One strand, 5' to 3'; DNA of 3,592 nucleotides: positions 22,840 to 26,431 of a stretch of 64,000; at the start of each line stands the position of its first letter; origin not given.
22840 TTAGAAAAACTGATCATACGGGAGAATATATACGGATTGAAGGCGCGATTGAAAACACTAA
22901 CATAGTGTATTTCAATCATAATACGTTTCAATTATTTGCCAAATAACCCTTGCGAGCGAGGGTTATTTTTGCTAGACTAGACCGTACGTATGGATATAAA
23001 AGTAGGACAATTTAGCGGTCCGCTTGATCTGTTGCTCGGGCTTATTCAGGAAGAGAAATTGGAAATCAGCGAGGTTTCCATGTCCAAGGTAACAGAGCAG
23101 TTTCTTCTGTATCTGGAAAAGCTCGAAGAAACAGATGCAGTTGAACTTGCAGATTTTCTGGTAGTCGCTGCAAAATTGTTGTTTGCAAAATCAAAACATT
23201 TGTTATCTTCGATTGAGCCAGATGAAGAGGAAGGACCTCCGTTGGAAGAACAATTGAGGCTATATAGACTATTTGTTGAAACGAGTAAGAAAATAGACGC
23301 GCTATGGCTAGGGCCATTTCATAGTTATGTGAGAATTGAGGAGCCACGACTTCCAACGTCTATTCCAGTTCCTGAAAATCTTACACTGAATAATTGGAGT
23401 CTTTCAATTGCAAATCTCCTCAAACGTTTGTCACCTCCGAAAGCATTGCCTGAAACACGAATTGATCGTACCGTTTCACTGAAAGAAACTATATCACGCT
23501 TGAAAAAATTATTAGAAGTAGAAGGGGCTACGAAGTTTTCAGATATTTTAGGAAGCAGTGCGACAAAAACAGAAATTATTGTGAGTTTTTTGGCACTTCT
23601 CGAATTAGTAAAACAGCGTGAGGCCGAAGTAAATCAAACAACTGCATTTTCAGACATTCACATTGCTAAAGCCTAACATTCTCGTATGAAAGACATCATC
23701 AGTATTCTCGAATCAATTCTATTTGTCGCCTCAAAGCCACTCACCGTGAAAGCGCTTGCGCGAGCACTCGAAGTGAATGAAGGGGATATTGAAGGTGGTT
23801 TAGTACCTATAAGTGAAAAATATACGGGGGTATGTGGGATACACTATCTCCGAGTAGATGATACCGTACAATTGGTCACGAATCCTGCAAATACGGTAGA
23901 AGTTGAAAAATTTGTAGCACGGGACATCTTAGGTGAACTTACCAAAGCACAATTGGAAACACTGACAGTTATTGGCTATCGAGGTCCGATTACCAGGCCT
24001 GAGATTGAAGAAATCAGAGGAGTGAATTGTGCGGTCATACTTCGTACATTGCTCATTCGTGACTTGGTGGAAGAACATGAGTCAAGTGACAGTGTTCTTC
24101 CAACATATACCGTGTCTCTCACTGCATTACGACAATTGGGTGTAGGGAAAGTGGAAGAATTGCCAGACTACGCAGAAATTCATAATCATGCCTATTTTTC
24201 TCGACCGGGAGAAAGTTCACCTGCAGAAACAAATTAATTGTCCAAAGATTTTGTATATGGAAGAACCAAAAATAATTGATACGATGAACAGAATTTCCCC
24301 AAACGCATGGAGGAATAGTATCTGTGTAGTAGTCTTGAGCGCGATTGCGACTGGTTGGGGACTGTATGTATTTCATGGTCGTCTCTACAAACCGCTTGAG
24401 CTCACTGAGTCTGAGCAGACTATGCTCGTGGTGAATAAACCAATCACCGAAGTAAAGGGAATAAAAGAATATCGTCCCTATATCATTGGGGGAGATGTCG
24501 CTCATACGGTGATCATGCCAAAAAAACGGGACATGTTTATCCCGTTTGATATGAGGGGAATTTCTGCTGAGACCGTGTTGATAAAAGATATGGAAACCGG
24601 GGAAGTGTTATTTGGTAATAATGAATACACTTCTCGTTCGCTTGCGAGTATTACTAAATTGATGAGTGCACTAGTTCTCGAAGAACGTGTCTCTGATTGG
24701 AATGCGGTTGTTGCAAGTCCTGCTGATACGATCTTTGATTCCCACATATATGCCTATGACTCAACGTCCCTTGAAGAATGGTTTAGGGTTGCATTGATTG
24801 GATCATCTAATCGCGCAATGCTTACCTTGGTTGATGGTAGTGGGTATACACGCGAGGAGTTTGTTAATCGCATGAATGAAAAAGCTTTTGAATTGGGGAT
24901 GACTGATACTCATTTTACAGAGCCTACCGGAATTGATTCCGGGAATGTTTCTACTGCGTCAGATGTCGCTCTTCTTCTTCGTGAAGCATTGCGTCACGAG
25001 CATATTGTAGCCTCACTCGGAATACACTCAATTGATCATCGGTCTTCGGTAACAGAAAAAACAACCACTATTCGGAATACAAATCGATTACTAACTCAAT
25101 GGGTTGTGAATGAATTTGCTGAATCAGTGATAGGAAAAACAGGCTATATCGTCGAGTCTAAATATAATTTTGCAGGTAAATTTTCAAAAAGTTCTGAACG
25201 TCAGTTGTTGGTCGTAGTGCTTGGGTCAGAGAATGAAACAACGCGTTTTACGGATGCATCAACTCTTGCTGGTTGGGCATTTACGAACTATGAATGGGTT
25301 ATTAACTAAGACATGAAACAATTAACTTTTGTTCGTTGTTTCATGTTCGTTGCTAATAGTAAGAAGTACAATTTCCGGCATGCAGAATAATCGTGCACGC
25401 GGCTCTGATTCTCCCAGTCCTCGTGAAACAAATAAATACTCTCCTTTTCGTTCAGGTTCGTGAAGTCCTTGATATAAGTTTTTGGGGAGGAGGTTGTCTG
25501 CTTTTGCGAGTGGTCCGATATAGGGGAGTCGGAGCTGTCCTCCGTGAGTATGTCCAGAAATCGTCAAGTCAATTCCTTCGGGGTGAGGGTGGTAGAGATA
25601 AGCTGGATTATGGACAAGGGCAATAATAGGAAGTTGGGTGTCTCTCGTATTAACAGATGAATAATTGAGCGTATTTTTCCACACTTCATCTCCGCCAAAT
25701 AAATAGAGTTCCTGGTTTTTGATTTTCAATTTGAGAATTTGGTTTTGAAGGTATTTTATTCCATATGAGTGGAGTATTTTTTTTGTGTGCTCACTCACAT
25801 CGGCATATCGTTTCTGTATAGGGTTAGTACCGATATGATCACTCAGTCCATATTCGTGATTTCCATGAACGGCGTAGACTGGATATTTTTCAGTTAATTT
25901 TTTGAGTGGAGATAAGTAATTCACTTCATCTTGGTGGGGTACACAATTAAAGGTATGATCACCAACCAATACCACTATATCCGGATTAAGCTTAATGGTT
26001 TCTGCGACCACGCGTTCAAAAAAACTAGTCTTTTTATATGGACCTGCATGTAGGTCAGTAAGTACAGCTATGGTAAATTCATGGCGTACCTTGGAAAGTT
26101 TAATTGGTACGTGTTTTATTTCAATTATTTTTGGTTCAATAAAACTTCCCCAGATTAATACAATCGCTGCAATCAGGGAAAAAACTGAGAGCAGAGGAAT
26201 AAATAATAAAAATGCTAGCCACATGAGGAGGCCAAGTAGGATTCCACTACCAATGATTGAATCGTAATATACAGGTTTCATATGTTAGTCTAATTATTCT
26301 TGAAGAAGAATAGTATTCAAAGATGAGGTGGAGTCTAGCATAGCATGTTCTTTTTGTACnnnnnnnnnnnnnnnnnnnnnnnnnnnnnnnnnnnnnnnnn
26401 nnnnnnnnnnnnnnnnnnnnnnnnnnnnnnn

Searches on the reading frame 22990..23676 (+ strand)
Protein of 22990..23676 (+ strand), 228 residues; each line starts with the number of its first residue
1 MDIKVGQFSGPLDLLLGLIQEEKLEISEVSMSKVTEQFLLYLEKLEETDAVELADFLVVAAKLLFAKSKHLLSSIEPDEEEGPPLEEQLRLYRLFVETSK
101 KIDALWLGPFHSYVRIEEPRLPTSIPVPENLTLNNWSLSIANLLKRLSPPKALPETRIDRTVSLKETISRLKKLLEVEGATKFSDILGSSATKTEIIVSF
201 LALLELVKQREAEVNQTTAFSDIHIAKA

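Call 30: search_protein_families(library=pfam, proteins=[window:22990-23676:+], max_evalue=0.001)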
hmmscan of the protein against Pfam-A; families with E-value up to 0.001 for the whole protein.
window:22990-23676:+ (228 aa): 1 family
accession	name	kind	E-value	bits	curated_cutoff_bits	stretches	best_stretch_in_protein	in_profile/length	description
PF02616.19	SMC_ScpA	-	5.4e-20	72.8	24.6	1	18-226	1-230/232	Segregation and condensation protein ScpA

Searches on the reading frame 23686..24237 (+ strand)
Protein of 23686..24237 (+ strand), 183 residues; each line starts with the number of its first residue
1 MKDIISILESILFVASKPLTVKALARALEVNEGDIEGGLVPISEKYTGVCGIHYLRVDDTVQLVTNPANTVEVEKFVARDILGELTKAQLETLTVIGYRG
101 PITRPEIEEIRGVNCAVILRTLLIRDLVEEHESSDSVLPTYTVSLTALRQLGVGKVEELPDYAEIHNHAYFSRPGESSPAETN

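Call 30: search_protein_families(library=pfam, proteins=[window:23686-24237:+], max_evalue=0.001)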
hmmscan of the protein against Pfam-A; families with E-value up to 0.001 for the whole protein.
window:23686-24237:+ (183 aa): 1 family
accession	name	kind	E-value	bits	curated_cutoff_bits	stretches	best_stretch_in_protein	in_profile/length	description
PF04079.22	SMC_ScpB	-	1.1e-31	110.1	27.4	1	7-161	2-159/160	Segregation and condensation complex subunit ScpB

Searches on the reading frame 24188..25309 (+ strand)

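Call 30: search_protein_families(library=pfam, proteins=[window:24188-25309:+], max_evalue=0.001)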
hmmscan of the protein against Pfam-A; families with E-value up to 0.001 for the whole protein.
window:24188-25309:+ (373 aa): 1 family
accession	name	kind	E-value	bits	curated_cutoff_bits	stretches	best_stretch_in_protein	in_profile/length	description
PF00768.25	Peptidase_S11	-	5.3e-34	118.2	27.6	1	125-348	10-238/239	D-alanyl-D-alanine carboxypeptidase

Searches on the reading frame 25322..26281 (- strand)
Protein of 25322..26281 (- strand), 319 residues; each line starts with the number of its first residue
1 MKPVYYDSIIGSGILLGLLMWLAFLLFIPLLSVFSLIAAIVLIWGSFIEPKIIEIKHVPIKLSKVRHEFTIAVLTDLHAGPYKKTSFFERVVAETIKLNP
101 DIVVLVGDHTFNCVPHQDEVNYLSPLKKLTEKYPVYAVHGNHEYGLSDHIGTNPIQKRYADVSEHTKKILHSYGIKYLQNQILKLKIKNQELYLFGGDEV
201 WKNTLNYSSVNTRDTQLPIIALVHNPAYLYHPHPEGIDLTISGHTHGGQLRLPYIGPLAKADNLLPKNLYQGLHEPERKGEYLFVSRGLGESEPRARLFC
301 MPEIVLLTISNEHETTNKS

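Call 30: search_protein_families(library=pfam, proteins=[window:25322-26281:-], max_evalue=0.001)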
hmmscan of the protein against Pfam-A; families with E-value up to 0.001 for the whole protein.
window:25322-26281:- (319 aa): 2 families
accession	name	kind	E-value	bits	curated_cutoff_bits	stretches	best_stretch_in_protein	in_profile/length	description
PF00149.33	Metallophos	-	2.2e-15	58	21.5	1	70-247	2-190/191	Calcineurin-like phosphoesterase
PF12850.12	Metallophos_2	-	6.7e-07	29.9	27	1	70-246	2-117/154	Calcineurin-like phosphoesterase superfamily domain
